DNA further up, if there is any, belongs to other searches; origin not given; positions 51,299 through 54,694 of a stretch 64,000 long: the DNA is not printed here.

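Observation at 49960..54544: Wzm/Wzt ABC exporter coupled to a 1031-aa methyltransferase/coiled-coil/GT4/GT2 fusion, a possible single-polypeptide terminator-ruler-polymerase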

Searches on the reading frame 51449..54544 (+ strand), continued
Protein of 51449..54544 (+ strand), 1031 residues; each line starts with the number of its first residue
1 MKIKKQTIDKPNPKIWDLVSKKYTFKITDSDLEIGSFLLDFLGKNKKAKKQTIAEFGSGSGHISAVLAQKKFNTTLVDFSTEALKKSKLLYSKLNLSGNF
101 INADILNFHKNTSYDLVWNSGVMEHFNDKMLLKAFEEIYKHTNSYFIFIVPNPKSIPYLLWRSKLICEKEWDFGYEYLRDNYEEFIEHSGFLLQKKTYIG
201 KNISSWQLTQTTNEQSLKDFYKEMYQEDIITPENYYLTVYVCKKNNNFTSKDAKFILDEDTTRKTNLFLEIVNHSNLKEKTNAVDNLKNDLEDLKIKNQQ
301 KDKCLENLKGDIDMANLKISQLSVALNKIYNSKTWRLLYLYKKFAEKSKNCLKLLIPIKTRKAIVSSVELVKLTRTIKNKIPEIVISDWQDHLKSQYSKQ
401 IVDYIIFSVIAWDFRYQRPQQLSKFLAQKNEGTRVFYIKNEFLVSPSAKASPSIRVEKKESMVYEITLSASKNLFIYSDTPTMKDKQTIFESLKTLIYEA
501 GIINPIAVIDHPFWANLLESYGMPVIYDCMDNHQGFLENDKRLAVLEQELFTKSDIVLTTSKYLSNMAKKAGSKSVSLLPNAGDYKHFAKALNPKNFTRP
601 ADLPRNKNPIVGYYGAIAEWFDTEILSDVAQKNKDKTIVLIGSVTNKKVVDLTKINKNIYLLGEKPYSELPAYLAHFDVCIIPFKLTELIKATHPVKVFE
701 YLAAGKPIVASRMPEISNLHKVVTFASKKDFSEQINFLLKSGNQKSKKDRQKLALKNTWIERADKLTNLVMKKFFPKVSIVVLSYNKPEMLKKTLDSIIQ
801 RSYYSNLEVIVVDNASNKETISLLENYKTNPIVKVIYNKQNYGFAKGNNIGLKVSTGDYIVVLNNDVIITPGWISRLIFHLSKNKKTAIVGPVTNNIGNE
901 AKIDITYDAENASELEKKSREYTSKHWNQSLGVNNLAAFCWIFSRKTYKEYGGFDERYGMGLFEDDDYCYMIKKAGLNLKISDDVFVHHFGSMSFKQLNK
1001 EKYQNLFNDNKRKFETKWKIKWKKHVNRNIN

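Call 80: search_dna_similar(query=window:51449-54544:+, collection=plasmids, mode=protein, max_rows=15)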
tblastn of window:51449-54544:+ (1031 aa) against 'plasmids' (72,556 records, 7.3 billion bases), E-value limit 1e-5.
Records with a match: 637; places in all: 760; records where one place covers at least 80% of the query: 0.
Best place of each record, by identity: <60% 637.
By first word of the organism name: Rhizobium 65; Bacillus 56; Sinorhizobium 53; Azospirillum 35; Escherichia 28; Klebsiella 19; Lactiplantibacillus 18; Ensifer 18; Deinococcus 17; Bradyrhizobium 17; and 138 more.
By predicted mobility (MOB-suite, as given by PLSDB): non-mobilizable 416; conjugative 117; mobilizable 104.
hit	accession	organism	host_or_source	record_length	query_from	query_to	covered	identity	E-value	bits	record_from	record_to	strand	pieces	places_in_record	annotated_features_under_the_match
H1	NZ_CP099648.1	Paraburkholderia fungorum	Arabidopsis thaliana,pure culture,leaf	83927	395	1010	60%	35.7%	9e-119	410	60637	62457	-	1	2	glycosyltransferase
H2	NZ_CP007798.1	Azospirillum argentinense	Triticum aestivum L.,Root,wheat ...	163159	403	1010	59%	34.8%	6e-128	519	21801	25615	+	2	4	glycosyltransferase (x2)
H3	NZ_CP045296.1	Paenibacillus cellulositrophicus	cell culture,Thai soil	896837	403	1010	59%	33.6%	3e-113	394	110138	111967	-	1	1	glycosyltransferase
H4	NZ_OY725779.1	Parabacteroides distasonis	-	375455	541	1002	44%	28.7%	2e-20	180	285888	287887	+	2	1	glycosyltransferase | glycosyltransferase family 2 protein | acyltransferase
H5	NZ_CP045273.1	Priestia megaterium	pure culture,Paper surface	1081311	405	766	35%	35.0%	4e-43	179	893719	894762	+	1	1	none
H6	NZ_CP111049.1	Chondrinema litorale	Seaweed,red alga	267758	526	892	35%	34.6%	4e-22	179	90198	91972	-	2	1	glycosyltransferase | DapH/DapD/GlmU-related protein | glycosyltransferase family 2 protein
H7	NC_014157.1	Salinibacter ruber M8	-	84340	526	997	44%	27.0%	1e-14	171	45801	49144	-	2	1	oligosaccharide flippase family protein | glycosyltransferase | glycosyltransferase family 2 protein | hypothetical protein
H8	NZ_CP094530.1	Chryseobacterium oryzae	Single cell,Andong Sikhe (Andong rice ...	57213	363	738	36%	29.9%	1e-31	142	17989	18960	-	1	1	glycosyltransferase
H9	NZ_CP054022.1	Rhizobium indicum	Pisum sativum l. (pea),Pure culture,Pea ...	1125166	361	795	42%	25.5%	5e-27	127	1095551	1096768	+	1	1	record has no annotation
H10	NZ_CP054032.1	Rhizobium indicum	Pisum sativum l. (pea),Pure culture,Pea ...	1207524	361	795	42%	25.5%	5e-27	127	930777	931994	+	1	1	record has no annotation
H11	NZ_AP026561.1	Deinococcus aetherius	-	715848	330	711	37%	28.5%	8e-29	133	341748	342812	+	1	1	glycosyltransferase family 1 protein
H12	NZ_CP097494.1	Pseudomonas sp. BYT-5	wastewater treatment tank,soil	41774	526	994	44%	23.9%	8e-24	139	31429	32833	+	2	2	glycosyltransferase family 2 protein | glycosyl transferase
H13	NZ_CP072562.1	Pseudomonas sp. BYT-1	activated sludge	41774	526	994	44%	23.9%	8e-24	139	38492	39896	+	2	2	glycosyltransferase family 2 protein | glycosyl transferase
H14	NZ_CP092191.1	Deinococcus sp. KNUC1210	Setaria viridis,cell ...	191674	394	777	37%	28.0%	5e-31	140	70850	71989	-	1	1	glycosyltransferase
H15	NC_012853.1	Rhizobium leguminosarum bv. trifolii WSM1325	-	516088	358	766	40%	26.1%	6e-23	114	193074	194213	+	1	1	glf: UDP-galactopyranose mutase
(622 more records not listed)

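Call 82: get_annotated_region(hit=H2, flank=7000)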
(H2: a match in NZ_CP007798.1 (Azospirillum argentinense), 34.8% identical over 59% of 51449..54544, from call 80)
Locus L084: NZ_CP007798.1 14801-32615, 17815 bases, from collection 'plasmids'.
description: Azospirillum argentinense strain Az39 plasmid AbAZ39_p5, complete sequence
organism: Azospirillum argentinense (NCBI taxid 2970906)
taxonomy: Bacteria; Pseudomonadota; Alphaproteobacteria; Rhodospirillales; Azospirillaceae; Azospirillum; Azospirillum argentinense
host: -; source: Triticum aestivum L.,Root,wheat rhizosphere; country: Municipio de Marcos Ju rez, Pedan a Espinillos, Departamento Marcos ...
typing (MOB-suite, as given by PLSDB): non-mobilizable; replicon rep_cluster_1806,rep_cluster_771
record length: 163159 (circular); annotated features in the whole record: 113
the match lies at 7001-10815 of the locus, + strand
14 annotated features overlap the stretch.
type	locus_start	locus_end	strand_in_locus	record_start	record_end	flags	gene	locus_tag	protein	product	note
CDS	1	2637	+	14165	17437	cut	-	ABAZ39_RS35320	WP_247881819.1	glycosyltransferase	-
CDS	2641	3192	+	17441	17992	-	rfbC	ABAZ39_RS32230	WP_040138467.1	dTDP-4-dehydrorhamnose 3,5-epimerase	GO:0019305 - dTDP-rhamnose biosynthetic process [Evidence IEA]; GO:0009243 - O antigen biosynthetic process [Evidence ...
CDS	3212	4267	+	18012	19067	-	rfbB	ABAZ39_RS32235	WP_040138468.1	dTDP-glucose 4,6-dehydratase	GO:0019305 - dTDP-rhamnose biosynthetic process [Evidence IEA]; GO:0009243 - O antigen biosynthetic process [Evidence ...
CDS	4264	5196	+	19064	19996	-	rfbD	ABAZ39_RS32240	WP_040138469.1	dTDP-4-dehydrorhamnose reductase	GO:0019305 - dTDP-rhamnose biosynthetic process [Evidence IEA]; GO:0009243 - O antigen biosynthetic process [Evidence ...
CDS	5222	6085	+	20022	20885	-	rfbA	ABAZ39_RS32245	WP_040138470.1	glucose-1-phosphate thymidylyltransferase RfbA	GO:0019305 - dTDP-rhamnose biosynthetic process [Evidence IEA]; GO:0009243 - O antigen biosynthetic process [Evidence ...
CDS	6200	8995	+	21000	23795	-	-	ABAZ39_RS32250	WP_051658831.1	glycosyltransferase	-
CDS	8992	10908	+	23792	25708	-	-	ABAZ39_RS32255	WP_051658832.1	glycosyltransferase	-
CDS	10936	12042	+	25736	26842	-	wecB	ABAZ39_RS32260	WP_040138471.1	UDP-N-acetylglucosamine 2-epimerase (non-hydrolyzing)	GO:0009103 - lipopolysaccharide biosynthetic process [Evidence IEA]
CDS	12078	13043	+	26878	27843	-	-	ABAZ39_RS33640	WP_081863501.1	class I SAM-dependent methyltransferase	-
CDS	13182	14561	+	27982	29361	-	-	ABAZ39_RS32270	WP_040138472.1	ABC transporter ATP-binding protein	-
CDS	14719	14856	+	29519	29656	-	-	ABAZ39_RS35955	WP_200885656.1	hypothetical protein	-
CDS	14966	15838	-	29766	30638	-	istB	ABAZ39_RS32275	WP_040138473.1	IS21-like element ISAzs30 family helper ATPase IstB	-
CDS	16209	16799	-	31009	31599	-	-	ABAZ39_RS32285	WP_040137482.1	recombinase family protein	GO:0006310 - DNA recombination [Evidence IEA]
CDS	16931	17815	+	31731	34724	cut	-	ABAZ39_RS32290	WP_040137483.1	Tn3 family transposase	-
